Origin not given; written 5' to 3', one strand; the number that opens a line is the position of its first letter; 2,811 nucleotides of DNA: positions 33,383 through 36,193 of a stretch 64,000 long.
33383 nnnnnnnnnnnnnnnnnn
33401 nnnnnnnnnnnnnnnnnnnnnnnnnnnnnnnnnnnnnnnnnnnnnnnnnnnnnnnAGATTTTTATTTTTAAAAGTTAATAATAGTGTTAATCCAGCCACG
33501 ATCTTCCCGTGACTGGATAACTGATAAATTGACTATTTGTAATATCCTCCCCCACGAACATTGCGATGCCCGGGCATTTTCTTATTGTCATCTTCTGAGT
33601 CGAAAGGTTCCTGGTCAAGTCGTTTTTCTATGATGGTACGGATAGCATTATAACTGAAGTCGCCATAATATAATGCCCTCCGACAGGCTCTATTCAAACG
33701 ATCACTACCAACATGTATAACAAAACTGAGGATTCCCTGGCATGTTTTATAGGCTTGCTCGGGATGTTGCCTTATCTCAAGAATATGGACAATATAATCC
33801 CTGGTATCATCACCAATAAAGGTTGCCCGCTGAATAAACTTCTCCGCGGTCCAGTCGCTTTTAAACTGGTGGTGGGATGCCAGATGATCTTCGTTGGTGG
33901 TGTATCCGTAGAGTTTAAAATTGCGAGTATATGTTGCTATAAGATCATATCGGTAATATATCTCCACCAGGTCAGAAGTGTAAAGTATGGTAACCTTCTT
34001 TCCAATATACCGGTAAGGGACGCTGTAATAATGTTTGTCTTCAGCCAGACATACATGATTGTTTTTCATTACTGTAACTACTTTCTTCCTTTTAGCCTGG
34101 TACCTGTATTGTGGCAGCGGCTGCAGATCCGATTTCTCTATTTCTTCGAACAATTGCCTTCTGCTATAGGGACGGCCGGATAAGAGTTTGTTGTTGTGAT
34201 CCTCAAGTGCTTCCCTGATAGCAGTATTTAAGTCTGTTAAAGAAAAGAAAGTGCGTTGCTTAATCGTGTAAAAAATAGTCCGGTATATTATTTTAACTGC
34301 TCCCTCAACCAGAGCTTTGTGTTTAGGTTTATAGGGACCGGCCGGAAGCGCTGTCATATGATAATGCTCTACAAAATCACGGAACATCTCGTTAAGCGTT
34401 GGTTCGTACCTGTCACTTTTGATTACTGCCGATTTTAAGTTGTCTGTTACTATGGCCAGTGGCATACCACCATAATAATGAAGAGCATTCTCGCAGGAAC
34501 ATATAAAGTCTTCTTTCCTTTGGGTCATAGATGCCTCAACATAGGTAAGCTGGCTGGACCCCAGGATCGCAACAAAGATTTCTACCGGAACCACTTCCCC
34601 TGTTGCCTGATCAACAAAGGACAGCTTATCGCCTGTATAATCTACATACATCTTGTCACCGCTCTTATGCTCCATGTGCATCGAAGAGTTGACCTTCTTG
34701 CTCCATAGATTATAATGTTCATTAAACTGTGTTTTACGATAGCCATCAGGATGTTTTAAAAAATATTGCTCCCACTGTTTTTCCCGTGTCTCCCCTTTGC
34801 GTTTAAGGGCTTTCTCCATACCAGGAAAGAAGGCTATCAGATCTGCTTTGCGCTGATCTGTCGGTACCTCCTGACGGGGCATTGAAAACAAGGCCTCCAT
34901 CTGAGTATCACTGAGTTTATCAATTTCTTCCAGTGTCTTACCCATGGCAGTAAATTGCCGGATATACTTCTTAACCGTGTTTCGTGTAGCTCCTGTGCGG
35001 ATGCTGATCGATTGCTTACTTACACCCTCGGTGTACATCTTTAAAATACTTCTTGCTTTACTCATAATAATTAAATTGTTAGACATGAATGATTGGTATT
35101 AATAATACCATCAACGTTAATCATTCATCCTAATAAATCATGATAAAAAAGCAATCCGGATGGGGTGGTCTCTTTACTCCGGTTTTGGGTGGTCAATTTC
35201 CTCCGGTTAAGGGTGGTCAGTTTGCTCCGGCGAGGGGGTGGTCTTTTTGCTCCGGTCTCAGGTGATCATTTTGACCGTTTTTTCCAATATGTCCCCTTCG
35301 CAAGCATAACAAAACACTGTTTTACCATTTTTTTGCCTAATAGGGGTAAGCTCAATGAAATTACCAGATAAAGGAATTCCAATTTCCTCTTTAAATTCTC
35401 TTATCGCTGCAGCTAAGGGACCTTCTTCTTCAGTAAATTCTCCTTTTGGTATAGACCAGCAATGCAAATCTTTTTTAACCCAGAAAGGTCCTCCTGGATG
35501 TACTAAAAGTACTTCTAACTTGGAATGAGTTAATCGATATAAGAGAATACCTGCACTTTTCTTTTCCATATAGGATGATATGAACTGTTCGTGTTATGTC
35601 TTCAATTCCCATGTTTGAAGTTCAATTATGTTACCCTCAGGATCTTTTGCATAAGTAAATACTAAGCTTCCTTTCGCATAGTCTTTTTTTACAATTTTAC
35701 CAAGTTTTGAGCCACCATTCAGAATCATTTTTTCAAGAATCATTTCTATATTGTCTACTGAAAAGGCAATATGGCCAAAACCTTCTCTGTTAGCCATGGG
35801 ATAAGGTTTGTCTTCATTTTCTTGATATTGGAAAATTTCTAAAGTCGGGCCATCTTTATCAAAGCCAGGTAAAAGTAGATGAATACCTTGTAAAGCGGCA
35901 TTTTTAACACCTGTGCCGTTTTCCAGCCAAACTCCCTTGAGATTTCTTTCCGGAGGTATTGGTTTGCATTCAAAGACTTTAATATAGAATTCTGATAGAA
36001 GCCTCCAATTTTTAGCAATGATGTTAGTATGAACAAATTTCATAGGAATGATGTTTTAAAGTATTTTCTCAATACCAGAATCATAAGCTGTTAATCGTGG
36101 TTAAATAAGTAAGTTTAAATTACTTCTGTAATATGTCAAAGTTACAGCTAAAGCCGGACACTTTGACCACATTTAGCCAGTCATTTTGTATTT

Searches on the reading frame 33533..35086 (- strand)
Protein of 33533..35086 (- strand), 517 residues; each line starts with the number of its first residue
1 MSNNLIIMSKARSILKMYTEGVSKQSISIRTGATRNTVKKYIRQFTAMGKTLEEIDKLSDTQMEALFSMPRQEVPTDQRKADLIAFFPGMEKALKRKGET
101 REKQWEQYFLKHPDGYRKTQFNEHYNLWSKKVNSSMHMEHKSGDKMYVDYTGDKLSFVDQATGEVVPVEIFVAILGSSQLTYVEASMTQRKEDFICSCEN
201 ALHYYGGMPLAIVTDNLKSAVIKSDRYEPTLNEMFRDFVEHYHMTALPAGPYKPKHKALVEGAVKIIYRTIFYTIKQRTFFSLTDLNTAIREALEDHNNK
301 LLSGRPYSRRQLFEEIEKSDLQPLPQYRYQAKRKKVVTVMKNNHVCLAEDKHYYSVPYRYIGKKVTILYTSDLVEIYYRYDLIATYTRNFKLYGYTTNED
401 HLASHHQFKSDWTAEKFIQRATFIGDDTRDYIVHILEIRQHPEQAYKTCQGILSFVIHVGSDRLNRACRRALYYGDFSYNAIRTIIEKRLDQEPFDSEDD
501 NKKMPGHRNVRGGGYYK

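Call 21: search_protein_families(library=pfam, proteins=[window:33533-35086:-], max_evalue=0.001)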
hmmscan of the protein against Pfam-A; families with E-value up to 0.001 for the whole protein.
window:33533-35086:- (517 aa): 2 families
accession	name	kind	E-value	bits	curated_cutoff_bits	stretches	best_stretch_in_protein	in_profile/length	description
PF22483.2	Mu-transpos_C_2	-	4.4e-13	49.2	27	1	324-391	1-66/73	Mu transposase, C-terminal domain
PF00665.32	rve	-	0.00033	21.3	32.6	0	141-254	3-102/102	Integrase core domain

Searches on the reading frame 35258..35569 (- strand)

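Call 21: search_protein_families(library=pfam, proteins=[window:35258-35569:-], max_evalue=0.001)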
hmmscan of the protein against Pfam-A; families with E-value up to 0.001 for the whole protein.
window:35258-35569:- (103 aa): 1 family
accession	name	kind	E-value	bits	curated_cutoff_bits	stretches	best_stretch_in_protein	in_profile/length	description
PF00293.34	NUDIX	-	3.8e-10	40.3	21.1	1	4-78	4-69/134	NUDIX domain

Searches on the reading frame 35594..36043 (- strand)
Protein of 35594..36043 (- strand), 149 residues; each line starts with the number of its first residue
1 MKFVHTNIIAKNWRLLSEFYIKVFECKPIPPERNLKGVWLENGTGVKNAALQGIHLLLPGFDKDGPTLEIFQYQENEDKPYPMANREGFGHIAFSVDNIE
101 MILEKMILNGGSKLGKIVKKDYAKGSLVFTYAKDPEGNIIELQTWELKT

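Call 21: search_protein_families(library=pfam, proteins=[window:35594-36043:-], max_evalue=0.001)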
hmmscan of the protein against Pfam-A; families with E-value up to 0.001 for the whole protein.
window:35594-36043:- (149 aa): 1 family
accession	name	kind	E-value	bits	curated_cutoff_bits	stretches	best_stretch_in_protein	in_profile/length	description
PF00903.31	Glyoxalase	-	1.2e-06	29.3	20.6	1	60-142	43-121/121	Glyoxalase/Bleomycin resistance protein/Dioxygenase superfamily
